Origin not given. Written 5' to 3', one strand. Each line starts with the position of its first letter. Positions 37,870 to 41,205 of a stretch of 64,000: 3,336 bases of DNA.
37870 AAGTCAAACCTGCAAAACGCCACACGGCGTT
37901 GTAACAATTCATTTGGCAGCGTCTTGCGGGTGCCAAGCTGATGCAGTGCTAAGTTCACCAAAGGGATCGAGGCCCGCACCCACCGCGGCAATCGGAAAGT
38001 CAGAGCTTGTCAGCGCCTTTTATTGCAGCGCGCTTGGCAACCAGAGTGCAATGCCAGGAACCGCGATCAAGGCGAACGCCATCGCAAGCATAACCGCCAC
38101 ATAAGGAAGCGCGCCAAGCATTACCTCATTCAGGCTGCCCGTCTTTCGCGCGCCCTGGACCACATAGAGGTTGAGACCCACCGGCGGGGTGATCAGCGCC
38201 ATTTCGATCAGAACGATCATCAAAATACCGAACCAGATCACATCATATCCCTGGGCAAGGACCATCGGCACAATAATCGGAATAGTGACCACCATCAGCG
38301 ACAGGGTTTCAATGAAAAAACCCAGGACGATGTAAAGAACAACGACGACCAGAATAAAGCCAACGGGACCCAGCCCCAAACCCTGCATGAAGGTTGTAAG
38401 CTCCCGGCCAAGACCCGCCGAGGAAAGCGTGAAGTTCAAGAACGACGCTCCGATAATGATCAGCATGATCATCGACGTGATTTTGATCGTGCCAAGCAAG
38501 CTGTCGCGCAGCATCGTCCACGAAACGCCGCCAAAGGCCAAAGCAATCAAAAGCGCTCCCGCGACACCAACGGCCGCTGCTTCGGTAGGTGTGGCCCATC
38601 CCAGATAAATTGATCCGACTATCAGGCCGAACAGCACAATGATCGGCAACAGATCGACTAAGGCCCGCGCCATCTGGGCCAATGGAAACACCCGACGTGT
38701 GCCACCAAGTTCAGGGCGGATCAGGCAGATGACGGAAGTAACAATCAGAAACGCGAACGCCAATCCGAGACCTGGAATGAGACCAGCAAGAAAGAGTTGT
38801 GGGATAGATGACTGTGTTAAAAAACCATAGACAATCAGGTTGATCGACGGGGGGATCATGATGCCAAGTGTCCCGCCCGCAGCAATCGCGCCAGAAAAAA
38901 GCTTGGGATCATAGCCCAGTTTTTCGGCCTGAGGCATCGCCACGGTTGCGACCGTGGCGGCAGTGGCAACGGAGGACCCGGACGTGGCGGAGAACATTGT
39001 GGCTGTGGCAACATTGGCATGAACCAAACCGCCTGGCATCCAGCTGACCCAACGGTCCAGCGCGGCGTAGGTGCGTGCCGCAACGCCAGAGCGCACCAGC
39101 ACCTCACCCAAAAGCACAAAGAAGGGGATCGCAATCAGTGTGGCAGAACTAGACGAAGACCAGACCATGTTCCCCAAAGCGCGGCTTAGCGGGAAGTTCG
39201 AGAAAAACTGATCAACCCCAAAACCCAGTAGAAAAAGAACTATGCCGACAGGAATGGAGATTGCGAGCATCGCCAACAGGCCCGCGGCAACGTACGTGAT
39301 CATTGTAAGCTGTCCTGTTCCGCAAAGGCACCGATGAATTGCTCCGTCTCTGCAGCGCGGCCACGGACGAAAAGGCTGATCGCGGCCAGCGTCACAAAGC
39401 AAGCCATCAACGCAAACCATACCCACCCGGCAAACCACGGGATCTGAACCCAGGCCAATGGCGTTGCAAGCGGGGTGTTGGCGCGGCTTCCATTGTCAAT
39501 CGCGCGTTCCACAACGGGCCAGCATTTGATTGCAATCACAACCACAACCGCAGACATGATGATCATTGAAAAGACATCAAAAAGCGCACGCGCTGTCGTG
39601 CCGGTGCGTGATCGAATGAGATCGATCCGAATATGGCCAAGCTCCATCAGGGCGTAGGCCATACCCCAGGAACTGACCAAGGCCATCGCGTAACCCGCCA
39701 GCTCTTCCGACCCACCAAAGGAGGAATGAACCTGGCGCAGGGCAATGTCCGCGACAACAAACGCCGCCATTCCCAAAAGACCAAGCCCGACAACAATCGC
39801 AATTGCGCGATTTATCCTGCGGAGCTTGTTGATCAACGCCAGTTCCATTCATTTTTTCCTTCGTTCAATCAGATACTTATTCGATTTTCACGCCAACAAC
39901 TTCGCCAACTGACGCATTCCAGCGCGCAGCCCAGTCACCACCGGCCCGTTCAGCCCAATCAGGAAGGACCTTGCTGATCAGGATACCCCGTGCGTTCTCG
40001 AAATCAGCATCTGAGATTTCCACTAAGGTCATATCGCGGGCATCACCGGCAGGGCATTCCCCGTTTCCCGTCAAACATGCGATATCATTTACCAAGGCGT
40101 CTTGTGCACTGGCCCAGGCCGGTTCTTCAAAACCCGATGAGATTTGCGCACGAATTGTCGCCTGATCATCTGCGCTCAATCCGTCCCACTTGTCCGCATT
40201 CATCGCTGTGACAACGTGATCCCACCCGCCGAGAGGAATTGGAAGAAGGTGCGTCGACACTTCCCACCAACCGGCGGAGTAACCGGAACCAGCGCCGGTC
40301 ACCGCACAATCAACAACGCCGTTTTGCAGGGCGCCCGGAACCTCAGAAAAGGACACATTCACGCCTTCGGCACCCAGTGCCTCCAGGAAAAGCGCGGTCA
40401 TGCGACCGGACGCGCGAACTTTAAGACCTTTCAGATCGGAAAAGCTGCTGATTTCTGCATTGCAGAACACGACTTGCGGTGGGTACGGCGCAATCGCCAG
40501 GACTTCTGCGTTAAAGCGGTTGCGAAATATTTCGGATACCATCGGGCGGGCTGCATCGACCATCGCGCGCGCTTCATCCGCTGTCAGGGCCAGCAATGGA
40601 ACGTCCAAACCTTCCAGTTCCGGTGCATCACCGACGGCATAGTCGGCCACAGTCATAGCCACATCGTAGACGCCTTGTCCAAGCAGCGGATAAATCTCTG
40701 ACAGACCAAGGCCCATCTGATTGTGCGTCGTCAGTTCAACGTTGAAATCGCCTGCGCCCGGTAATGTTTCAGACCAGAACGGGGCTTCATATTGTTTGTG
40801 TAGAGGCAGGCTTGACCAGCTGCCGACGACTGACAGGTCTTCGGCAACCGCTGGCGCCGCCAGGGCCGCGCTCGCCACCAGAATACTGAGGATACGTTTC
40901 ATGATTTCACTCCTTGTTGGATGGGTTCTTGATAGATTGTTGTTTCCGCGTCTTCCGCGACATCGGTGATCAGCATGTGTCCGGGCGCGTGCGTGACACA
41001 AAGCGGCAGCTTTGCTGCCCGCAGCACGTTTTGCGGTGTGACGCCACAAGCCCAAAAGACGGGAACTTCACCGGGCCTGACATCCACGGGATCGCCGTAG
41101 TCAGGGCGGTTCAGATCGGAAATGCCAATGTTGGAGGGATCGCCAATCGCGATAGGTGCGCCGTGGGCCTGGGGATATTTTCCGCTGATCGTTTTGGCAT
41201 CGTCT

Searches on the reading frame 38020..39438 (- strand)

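Call 31: search_protein_families(library=pfam, proteins=[window:38020-39438:-], max_evalue=0.00001)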
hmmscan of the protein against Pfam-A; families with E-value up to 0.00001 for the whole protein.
window:38020-39438:- (472 aa): 1 family
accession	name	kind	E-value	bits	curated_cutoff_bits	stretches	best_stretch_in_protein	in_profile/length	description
PF06808.19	DctM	-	4.5e-81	273.2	23.8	1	53-462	3-412/413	Tripartite ATP-independent periplasmic transporter, DctM component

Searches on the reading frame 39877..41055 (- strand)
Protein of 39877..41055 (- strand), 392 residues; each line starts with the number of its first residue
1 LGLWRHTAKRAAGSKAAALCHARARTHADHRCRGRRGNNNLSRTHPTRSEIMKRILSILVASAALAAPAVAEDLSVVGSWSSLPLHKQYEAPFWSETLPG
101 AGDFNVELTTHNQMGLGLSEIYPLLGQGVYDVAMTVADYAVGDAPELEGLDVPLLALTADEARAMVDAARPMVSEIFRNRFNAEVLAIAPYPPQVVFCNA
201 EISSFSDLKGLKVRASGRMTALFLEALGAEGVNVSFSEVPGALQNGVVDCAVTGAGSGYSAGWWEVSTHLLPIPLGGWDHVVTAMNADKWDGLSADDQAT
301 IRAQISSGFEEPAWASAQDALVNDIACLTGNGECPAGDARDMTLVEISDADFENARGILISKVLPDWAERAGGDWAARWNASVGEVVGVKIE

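Call 31: search_protein_families(library=pfam, proteins=[window:39877-41055:-], max_evalue=0.00001)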
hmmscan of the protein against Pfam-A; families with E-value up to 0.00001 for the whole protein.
window:39877-41055:- (392 aa): 1 family
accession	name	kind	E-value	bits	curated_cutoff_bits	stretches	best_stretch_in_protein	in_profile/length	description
PF03480.18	DctP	-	8.2e-18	65.2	23.4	1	102-304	28-230/286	Bacterial extracellular solute-binding protein, family 7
